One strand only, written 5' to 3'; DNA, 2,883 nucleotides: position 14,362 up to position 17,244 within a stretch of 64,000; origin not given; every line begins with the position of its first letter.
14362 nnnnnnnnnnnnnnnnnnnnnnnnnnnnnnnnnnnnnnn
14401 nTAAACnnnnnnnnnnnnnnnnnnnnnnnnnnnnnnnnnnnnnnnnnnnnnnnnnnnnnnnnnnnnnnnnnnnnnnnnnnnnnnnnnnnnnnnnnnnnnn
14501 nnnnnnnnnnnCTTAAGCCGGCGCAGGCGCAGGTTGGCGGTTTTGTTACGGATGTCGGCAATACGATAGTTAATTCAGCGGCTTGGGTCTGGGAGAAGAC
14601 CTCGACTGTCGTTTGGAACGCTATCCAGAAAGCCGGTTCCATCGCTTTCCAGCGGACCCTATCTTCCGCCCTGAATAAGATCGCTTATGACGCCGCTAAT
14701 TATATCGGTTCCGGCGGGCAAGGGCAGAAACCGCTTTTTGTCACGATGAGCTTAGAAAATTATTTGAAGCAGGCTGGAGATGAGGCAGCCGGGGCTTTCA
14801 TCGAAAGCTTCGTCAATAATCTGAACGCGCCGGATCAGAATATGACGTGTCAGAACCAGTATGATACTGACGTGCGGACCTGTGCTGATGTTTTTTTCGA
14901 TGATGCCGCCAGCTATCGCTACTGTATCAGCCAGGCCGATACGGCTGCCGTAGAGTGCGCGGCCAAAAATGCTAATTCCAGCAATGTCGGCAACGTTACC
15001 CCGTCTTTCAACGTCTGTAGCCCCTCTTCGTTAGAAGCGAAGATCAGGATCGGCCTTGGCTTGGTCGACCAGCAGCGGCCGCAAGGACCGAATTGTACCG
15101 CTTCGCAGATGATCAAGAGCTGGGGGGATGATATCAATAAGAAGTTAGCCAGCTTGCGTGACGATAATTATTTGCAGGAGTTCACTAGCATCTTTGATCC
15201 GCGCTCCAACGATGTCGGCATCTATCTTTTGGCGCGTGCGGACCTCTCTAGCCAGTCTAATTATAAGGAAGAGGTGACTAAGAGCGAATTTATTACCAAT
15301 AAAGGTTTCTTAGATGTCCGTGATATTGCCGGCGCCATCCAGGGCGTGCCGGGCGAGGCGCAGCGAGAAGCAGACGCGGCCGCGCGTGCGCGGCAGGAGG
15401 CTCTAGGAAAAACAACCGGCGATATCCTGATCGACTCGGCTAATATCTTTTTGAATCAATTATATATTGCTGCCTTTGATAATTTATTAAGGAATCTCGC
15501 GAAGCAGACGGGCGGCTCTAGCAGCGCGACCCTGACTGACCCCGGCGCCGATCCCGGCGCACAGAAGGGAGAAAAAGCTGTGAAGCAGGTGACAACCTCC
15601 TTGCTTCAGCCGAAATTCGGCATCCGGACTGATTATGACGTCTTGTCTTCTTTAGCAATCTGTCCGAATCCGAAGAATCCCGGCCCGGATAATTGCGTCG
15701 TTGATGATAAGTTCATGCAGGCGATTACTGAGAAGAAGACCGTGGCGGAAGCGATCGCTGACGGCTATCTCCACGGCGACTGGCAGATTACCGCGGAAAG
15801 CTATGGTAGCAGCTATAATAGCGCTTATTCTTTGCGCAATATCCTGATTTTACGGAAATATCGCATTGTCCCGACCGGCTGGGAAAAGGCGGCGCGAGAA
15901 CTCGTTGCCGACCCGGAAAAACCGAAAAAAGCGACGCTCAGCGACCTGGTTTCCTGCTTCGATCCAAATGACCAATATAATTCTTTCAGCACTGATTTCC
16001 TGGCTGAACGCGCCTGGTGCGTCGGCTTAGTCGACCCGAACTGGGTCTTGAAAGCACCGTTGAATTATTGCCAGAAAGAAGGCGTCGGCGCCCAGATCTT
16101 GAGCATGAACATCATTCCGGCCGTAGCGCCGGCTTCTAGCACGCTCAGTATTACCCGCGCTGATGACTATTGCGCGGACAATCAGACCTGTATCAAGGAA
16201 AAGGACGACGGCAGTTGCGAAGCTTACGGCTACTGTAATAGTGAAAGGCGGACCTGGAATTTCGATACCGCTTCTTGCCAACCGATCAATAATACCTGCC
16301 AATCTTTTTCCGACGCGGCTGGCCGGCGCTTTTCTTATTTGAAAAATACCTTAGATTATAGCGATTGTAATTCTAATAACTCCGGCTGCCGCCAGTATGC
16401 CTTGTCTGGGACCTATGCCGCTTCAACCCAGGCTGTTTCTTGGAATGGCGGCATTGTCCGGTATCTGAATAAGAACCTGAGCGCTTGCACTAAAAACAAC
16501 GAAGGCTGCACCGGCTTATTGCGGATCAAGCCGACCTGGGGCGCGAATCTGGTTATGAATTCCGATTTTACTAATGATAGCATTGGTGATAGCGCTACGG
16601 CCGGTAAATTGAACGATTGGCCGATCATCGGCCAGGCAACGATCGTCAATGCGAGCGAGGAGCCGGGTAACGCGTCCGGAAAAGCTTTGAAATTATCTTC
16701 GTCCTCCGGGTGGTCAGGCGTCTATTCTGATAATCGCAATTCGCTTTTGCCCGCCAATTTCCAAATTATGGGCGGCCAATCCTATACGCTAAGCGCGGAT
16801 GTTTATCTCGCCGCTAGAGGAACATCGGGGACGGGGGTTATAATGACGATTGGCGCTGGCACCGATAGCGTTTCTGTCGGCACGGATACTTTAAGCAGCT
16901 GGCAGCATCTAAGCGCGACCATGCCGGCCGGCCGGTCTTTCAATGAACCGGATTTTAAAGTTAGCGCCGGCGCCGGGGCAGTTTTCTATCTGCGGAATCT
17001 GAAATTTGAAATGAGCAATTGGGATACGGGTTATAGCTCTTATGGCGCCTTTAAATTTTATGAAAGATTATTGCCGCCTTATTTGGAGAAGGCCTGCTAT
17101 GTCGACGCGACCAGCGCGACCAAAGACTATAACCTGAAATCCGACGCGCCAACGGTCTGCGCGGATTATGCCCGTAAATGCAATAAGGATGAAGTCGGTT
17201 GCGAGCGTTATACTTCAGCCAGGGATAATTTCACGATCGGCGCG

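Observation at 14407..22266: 2619-aa Cys-rich exported giant with alternating jelly-roll-like modules and a PKD-like tail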

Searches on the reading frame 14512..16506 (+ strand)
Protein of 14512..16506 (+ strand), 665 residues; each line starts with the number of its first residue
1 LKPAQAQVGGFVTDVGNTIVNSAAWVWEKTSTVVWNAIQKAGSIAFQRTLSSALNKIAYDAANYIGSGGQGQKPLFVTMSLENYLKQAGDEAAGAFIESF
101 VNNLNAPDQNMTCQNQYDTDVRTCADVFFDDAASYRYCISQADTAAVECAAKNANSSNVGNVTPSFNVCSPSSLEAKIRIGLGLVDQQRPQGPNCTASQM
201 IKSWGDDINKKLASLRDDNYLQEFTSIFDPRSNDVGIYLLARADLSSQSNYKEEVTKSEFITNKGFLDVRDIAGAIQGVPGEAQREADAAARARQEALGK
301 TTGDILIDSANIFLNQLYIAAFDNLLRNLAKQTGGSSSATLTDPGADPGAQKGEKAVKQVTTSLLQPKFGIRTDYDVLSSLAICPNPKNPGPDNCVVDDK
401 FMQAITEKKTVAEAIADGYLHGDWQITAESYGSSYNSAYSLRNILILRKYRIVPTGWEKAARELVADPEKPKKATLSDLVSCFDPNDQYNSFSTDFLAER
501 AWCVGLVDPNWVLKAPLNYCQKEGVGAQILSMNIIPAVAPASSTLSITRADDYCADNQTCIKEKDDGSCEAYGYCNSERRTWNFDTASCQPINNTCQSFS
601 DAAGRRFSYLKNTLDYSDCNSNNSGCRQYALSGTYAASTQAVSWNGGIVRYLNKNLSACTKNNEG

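Call 57: predict_structure(alignment_id=A6)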
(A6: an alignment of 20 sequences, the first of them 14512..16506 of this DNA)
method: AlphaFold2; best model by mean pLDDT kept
length: 665 residues; sequences in the alignment: 20
mean_pLDDT: 43.6   pTM: 0.28
mean pLDDT of the five models: 43.6, 42.4, 37.8, 37.7, 36.6
residues with pLDDT >= 90: 0; 70-90: 102; 50-70: 88; < 50: 475
segments of 3 or more residues with pLDDT < 50: 1-111, 150-395, 516-624, 654-656
pLDDT, mean of each block of 10 residues (from residue 1): 24 28 28 31 33 35 31 31 37 38 36 64 72 69 64 31 27 31 28 32 36 40 33 28 34 38 38 35 36 31 27 28 31 30 33 28 26 39 39 51 68 81 76 60 71 76 79 84 77 73 79 50 22 28 26 34 39 30 33 39 39 41 53 56 59 53 48
secondary structure, 60 per line:
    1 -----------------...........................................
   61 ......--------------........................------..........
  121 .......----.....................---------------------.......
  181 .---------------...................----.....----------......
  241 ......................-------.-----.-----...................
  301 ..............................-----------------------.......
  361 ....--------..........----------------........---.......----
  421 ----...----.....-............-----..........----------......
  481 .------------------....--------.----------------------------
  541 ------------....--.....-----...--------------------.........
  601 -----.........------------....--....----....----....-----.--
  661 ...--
elements in order: H18-66 H81-104 H111-127 H132-152 H174-181 H197-215 H220-224 H235-262 H282-330 H354-364 H373-382 H399-406 H411-416 E425-427 H432-436 E438-440 H441-449 H455-464 H476-481 H500-503 E553-556 E559-563 E569-571 E592-600 E606-614 E627-630 E633-636 E641-644 E649-652

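Call 59: search_protein_representatives(alignment_id=A6)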
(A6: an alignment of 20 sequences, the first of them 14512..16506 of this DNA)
Query: 20 sequences, 673 profile positions. Proteins with E-value up to 0.001 (for the whole library): 1390; up to 1e-10: 1244; up to 1e-30: 1076. The best 150 are listed.
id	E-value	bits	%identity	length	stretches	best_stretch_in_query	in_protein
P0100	0.0e+00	1027.2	-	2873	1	3-673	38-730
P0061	1.4e-297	1005.3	-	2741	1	14-673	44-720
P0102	2.7e-289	977.9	-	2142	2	112-673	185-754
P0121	2.0e-287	971.7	-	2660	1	2-673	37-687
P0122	3.6e-285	964.3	-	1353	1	2-672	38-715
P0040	3.8e-285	964.2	-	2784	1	2-673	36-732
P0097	1.3e-280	949.2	-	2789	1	3-673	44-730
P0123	3.3e-271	918.1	-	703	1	8-609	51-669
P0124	3.0e-269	911.7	-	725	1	9-671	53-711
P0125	7.7e-269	910.3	-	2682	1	15-673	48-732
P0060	8.9e-269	910.1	-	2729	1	6-673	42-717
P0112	6.4e-250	847.8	-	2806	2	2-673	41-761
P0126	1.7e-246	836.5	-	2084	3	2-672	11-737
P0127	2.2e-245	832.8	-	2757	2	109-673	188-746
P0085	2.5e-245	832.6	-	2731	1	2-671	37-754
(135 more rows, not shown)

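Call 82: fold_search(model_id=the predicted structure, library=pdb)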
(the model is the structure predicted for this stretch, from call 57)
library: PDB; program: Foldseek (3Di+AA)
matches with E <= 10: 102; with E <= 0.001: 0
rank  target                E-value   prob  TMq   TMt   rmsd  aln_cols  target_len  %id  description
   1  9e5c_1n               9.1e-01  0.05  0.07  0.10  59.4       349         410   14  Cryo-EM structure of 96 nm repeat of microtubule doublet from T. brucei flagellum (released 2025-03-12)
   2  5ax6                  1.1e+00  0.09  0.06  0.08  11.3       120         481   12  The crystal structure of CofB, the minor pilin subunit of CFA/III from human enterotoxigenic Escherichia coli. (released 2016-03-09)
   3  5ypz_A                1.6e+00  0.08  0.06  0.08  11.2       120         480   12  Crystal structure of minor pilin CofB from CFA/III complexed with N-terminal peptide fragment of CofJ (released 2018-06-27)
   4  4qs4                  2.2e+00  0.06  0.06  0.08  11.2       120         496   12  Crystal Structure of CofB from Enterotoxigenic Escherichia coli (released 2015-06-03)
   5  4o8t_A                2.5e+00  0.03  0.04  0.11  21.5       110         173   14  Structure of sortase A C207A mutant from Streptococcus pneumoniae (released 2015-01-14)
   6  9qo1_C                2.5e+00  0.02  0.07  0.10  24.2       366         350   10  Activated 9-subunit COP9 signalosome and neddylated SCF (SKP1-SKP2-CKS1) complex structure (released 2026-02-11)
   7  9k2v_a                2.6e+00  0.03  0.07  0.10  32.6       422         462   13  Cyanophage A4 pre-ejectosome (released 2025-04-09)
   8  8vwi_K                2.6e+00  0.01  0.05  0.12  44.0       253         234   13  The base complex of the AcMNPV baculovirus nucleocapsid (Class 1, localised reconstruction) (released 2024-11-06)
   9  5ohe_A                2.8e+00  0.05  0.07  0.19  21.5       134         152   13  Globin sensor domain of AfGcHK (FeIII form) in complex with cyanide (released 2017-11-08)
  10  9hhl_m                2.9e+00  0.02  0.06  0.06  35.4       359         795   12  Structure of Dynein-Dynactin-NuMA-LIS1 (released 2025-12-03)
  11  8j24_D                3.1e+00  0.08  0.08  0.19  18.9       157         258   15  Cryo-EM structure of FFAR2 complex bound with acetic acid (released 2024-01-24)
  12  3atp_A                3.3e+00  0.06  0.07  0.24  18.3       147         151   12  Structure of the ligand binding domain of the bacterial serine chemoreceptor Tsr with ligand (released 2011-10-19)
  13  4tql_B                3.3e+00  0.04  0.08  0.18  32.1       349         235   10  Computationally designed three helix bundle (released 2014-10-15)
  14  5ohf_F                3.4e+00  0.03  0.06  0.17  21.7       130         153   13  Globin sensor domain of AfGcHK (FeIII form) in complex with cyanide, partially reduced (released 2017-11-08)
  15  2kxq_MODEL_1_A        3.6e+00  0.03  0.04  0.17  13.5        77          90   13  Solution Structure of Smurf2 WW2 and WW3 bound to Smad7 PY motif containing peptide (released 2010-10-13)
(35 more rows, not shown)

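Call 99: search_solved_structures(query=A6, max_evalue=1)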
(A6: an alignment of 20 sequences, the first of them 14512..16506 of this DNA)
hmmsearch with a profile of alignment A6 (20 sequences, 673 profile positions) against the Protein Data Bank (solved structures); distinct sequences matched with E-value up to 1: 1.
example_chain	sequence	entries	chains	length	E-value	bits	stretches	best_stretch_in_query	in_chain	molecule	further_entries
8g4k_A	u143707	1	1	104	0.6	11.8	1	47-98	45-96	5HCS_TGFBR2_1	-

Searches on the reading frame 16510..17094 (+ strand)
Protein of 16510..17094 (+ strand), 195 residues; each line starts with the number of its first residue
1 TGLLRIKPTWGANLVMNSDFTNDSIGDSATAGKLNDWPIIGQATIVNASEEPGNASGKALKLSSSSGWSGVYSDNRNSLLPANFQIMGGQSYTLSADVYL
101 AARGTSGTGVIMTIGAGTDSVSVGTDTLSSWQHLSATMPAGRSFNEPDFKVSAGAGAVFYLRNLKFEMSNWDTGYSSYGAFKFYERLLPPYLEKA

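Call 77: search_solved_structures(query=A9, max_evalue=10)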
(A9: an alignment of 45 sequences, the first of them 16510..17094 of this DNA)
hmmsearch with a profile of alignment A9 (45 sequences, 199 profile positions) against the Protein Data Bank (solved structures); distinct sequences matched with E-value up to 10: 0.
